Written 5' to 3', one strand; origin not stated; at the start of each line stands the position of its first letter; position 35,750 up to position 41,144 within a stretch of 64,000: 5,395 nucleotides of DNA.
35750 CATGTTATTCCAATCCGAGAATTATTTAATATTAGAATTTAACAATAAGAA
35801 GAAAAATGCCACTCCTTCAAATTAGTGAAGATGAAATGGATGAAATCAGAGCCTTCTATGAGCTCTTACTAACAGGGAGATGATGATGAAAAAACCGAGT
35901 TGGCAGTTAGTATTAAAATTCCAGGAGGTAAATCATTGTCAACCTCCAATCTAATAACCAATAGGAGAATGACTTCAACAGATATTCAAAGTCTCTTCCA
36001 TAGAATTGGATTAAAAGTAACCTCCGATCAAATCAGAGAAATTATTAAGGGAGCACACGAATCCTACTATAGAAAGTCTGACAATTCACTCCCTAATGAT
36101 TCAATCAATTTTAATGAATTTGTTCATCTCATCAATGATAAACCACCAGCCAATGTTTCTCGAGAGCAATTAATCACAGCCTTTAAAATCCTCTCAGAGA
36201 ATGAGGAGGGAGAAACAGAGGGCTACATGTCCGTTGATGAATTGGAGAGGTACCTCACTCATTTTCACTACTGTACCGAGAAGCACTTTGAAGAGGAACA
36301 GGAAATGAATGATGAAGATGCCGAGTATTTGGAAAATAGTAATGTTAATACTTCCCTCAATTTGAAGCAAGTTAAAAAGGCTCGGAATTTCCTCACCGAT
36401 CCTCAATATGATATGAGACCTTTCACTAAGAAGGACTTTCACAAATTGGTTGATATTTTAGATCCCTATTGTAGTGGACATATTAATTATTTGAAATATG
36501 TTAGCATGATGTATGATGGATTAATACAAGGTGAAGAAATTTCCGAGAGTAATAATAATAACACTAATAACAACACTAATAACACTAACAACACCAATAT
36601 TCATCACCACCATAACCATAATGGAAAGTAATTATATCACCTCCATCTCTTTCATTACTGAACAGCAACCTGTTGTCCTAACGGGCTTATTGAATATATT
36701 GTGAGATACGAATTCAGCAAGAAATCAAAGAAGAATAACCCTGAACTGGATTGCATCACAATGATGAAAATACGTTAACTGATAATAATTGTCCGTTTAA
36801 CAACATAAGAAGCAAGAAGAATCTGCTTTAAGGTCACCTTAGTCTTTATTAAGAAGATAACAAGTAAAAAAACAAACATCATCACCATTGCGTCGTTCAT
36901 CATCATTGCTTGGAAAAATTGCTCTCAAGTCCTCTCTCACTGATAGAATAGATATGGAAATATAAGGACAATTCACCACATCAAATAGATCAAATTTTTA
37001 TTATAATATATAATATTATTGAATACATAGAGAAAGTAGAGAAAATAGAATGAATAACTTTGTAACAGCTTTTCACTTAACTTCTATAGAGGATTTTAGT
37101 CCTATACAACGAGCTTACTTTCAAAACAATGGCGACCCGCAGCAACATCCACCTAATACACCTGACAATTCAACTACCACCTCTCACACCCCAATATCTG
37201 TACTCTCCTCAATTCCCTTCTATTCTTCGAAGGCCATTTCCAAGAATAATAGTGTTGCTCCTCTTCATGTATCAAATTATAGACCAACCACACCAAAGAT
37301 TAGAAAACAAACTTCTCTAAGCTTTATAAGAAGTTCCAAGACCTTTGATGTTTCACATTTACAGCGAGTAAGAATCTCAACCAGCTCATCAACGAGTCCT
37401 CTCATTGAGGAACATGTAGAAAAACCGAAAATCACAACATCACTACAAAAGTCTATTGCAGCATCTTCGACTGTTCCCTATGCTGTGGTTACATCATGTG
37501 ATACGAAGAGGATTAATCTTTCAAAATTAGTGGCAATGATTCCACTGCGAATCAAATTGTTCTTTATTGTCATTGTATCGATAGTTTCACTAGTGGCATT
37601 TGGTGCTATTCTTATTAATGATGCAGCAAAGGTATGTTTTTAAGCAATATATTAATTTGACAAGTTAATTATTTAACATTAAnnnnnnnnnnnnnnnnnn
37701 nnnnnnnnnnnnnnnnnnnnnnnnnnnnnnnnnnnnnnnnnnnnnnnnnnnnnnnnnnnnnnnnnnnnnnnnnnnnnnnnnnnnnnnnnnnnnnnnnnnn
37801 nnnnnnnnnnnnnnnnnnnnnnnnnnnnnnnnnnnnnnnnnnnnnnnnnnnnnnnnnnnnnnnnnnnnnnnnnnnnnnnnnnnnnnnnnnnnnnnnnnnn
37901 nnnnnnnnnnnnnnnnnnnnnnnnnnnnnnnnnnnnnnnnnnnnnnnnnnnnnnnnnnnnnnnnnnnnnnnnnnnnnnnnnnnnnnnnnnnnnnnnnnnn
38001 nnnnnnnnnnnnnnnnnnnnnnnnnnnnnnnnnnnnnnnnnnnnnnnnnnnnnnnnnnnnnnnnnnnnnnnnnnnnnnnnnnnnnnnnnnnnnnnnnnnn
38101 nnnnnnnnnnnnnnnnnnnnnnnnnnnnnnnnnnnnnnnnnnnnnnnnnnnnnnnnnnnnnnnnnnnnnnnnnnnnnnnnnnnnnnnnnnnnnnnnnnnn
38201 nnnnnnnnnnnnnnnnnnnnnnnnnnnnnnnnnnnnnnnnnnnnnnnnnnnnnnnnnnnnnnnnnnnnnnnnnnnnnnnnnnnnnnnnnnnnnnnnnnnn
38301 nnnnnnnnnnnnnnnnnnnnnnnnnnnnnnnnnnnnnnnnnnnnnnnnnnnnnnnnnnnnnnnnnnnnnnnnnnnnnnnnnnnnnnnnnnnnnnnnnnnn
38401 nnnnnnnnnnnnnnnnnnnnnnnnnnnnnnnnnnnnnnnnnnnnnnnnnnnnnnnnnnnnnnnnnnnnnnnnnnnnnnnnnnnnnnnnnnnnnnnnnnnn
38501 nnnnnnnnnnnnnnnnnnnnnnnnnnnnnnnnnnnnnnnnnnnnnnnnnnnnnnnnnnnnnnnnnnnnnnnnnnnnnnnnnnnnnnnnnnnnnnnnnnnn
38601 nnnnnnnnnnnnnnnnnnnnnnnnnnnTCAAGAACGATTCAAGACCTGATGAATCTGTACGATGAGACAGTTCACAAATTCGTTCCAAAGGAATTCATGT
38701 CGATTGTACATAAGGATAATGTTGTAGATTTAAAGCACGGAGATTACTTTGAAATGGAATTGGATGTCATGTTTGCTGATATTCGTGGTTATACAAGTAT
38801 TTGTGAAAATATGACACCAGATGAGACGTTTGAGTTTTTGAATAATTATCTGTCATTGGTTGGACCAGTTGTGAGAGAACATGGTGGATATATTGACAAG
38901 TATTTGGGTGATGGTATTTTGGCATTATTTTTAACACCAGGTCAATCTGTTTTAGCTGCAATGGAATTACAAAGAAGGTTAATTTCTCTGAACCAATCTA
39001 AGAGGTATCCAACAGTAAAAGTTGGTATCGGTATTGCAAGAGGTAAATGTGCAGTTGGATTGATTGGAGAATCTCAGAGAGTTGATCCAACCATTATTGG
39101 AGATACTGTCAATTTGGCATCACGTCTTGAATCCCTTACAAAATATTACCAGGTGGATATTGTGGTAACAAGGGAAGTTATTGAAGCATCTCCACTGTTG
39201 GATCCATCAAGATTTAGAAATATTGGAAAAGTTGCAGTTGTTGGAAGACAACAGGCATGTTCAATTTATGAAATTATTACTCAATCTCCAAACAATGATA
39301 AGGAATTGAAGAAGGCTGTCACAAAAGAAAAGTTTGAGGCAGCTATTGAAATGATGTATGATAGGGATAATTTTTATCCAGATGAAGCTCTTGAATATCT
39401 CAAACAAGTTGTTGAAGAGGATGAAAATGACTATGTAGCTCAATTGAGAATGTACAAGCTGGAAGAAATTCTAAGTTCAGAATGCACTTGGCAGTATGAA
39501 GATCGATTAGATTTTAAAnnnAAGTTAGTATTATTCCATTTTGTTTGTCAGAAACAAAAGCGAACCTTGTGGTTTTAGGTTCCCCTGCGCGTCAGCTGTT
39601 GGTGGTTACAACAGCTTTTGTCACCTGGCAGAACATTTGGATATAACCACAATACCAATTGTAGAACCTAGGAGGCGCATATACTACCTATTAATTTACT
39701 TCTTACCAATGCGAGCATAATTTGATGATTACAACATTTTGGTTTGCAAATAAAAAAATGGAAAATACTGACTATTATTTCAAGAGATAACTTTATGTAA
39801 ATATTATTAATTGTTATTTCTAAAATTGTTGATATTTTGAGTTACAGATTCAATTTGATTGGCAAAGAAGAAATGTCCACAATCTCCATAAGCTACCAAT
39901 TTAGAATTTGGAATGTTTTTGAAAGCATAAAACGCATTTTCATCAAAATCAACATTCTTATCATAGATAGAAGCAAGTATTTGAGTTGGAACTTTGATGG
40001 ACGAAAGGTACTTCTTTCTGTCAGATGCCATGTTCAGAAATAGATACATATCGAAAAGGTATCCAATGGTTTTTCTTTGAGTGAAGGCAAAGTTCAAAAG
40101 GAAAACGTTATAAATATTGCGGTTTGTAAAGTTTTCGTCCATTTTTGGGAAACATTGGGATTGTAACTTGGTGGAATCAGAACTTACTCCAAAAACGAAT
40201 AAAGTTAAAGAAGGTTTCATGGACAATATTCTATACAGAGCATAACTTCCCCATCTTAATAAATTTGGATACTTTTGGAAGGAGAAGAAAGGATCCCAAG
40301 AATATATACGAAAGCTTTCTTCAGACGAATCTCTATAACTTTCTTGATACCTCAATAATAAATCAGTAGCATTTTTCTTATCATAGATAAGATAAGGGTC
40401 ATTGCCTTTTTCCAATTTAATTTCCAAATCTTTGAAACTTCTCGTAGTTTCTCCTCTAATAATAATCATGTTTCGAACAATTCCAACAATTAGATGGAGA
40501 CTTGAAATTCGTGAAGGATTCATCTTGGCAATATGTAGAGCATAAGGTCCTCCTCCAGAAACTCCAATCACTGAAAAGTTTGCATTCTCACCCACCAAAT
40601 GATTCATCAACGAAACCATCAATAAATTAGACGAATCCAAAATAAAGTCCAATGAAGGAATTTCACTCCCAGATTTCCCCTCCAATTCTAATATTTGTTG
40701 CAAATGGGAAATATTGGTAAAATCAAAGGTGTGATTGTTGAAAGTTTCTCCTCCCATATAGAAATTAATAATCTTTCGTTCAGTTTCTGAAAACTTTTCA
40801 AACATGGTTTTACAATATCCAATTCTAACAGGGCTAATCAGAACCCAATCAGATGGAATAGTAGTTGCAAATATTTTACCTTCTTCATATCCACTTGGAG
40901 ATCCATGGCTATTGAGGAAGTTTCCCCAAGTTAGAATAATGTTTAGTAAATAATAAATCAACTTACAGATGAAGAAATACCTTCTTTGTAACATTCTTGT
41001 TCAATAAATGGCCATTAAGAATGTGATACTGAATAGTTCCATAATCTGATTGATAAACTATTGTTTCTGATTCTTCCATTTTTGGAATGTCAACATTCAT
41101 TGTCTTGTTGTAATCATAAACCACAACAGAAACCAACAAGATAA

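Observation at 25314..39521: Cluster of three paralogous receptor-type nucleotidyl cyclases with an extracellular NIT-like (nitrate/nitrite-sensor-type) domain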

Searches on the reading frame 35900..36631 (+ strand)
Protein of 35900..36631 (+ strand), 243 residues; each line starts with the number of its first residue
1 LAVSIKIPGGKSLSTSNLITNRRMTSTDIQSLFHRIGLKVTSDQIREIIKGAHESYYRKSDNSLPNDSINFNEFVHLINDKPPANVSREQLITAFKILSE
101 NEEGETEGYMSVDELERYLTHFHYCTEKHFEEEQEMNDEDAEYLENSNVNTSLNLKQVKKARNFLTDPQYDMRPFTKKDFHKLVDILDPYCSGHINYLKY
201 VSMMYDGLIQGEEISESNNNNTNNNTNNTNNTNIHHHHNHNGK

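Call 69: search_protein_families(library=pfam, proteins=[window:35900-36631:+], max_evalue=0.001)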
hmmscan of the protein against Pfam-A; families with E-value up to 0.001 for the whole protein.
window:35900-36631:+ (243 aa): 1 family
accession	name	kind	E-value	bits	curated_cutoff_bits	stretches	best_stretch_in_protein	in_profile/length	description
PF13499.12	EF-hand_7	-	1.5e-07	32.1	30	0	23-78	18-66/67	EF-hand domain pair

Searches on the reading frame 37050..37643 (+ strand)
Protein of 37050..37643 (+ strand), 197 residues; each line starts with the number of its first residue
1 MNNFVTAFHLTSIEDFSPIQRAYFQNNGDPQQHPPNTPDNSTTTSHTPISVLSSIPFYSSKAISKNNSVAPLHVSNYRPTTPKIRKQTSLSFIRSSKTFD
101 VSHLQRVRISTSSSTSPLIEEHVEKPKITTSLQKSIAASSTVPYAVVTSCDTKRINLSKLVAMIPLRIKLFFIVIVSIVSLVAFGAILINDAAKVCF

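Call 3: search_protein_families(library=pfam, proteins=[window:37050-37643:+], max_evalue=1)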
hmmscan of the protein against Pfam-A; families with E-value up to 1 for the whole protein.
window:37050-37643:+ (197 aa): 1 family
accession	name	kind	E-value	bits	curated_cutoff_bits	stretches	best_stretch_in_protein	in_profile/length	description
PF20389.3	DUF6684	-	0.26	11.9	24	0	157-183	12-38/79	Family of unknown function (DUF6684)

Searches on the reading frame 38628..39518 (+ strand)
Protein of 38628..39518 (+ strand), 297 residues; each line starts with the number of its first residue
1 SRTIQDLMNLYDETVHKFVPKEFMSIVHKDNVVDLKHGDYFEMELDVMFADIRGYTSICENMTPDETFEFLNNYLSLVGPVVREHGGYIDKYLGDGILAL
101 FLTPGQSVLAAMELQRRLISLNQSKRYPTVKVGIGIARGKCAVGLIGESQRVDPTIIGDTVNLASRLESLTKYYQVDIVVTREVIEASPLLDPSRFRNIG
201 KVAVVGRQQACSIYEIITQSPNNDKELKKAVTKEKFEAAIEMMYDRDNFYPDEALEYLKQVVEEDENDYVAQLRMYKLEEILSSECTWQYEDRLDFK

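Call 35: search_solved_structures(query=window:38628-39518:+, max_evalue=0.001, show_alignments=3)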
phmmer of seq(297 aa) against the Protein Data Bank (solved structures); distinct sequences matched with E-value up to 0.001: 43.
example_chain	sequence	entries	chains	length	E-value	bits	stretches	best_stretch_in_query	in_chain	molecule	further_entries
3r5g_A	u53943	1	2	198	4.7e-22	82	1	44-218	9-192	CyaB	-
2w01_A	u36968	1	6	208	1.9e-20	76.7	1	45-180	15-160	ADENYLATE CYCLASE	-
6fht_A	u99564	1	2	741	4.1e-20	75.6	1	43-180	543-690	Bacteriophytochrome,Adenylate cyclase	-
5x4t_A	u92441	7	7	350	4.3e-18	68.9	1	43-188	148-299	Photoactivated adenylyl cyclase | Family 3 adenylate cyclase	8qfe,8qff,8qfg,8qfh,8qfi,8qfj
9f1z_A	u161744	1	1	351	4.3e-18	68.9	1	43-188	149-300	Family 3 adenylate cyclase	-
5x4u_A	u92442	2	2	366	4.7e-18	68.8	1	43-215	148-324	Photoactivated adenylyl cyclase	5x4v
4yus_A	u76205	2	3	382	5.3e-18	68.7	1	43-215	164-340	Family 3 adenylate cyclase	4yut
9f1w_A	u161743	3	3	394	5.8e-18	68.5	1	43-214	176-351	Family 3 adenylate cyclase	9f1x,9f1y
5mbh_A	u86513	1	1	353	5.8e-18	68.5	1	15-216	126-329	Beta subunit of photoactivated adenylyl cyclase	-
5mbg_A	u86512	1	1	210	6.9e-18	68.3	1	44-216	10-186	Beta subunit of photoactivated adenylyl cyclase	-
5mbk_A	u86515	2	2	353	1.9e-17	66.8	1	43-216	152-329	Beta subunit of photoactivated adenylyl cyclase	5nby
5m27_A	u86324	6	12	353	1.9e-17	66.8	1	43-216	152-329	Beta subunit of photoactivated adenylyl cyclase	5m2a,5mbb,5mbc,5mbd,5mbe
5mbj_A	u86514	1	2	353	1.9e-17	66.8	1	43-216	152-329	Beta subunit of photoactivated adenylyl cyclase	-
1wc0_A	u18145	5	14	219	1.2e-14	57.6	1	45-174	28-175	ADENYLATE CYCLASE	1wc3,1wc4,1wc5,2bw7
1wc1_A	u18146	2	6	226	1.5e-14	57.3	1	45-174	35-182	ADENYLATE CYCLASE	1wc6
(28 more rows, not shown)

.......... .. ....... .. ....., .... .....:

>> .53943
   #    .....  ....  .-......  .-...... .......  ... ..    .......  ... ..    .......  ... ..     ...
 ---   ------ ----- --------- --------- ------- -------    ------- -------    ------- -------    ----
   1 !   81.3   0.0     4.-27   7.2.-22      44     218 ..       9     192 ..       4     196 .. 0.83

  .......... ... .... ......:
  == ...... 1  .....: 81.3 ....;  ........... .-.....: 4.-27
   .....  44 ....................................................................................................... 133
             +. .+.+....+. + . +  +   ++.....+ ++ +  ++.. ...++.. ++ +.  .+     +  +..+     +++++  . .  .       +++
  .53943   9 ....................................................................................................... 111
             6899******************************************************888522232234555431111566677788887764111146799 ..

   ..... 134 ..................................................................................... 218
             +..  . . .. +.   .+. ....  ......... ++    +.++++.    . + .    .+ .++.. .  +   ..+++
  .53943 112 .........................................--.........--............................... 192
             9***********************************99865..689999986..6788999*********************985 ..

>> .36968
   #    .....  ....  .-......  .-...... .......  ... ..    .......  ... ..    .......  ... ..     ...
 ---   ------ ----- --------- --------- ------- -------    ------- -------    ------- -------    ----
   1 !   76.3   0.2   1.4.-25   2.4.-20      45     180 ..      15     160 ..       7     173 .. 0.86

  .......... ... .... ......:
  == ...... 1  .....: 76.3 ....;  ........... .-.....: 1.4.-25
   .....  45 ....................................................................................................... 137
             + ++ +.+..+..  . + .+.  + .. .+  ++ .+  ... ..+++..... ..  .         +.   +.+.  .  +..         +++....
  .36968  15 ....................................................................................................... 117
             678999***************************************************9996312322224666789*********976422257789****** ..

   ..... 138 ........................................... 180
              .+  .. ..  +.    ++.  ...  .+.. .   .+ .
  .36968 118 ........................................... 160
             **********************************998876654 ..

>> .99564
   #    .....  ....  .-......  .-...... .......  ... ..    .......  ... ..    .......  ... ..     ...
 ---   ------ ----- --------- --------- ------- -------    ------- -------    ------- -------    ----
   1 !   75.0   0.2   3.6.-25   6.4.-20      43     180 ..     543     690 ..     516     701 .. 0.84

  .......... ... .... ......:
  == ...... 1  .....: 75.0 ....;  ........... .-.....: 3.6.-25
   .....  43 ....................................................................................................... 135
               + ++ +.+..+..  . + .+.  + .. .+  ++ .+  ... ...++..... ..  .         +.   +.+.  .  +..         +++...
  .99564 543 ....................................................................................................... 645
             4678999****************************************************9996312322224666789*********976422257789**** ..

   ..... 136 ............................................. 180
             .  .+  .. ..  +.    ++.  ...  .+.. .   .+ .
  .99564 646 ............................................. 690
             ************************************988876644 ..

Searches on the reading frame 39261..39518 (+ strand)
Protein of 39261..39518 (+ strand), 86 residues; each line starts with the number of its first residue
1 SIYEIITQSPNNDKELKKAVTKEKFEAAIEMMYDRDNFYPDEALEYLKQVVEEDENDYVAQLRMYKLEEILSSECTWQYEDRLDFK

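Call 55: search_protein_families(library=pfam, proteins=[window:39261-39518:+], max_evalue=10)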
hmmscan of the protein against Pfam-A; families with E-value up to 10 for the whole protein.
seq(86 aa): 5 families
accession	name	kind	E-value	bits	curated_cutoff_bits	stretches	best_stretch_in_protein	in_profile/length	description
PF14559.12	TPR_19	-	0.016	15.9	25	1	40-65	7-32/68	Tetratricopeptide repeat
PF13123.11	DUF3978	-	0.026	14.7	25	1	14-68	49-103/144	Protein of unknown function (DUF3978)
PF23405.1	WD40_APC4_C-half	-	0.091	13.3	27.6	1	23-84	55-117/168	APC4, WD40 domain C-terminal half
PF19964.5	EAD11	-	0.11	12.9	26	1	14-40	4-27/80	Effector-associated domain 11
PF00515.34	TPR_1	-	0.15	12.4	27.8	1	40-57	17-34/34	Tetratricopeptide repeat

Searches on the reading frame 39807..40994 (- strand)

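Call 69: search_protein_families(library=pfam, proteins=[window:39807-40994:-], max_evalue=0.001)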
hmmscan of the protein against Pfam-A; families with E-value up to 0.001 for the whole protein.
window:39807-40994:- (395 aa): 1 family
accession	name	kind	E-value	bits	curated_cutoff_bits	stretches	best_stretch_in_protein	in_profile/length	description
PF00561.26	Abhydrolase_1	-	3.5e-06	27.3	25.8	0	324-377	189-241/245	alpha/beta hydrolase fold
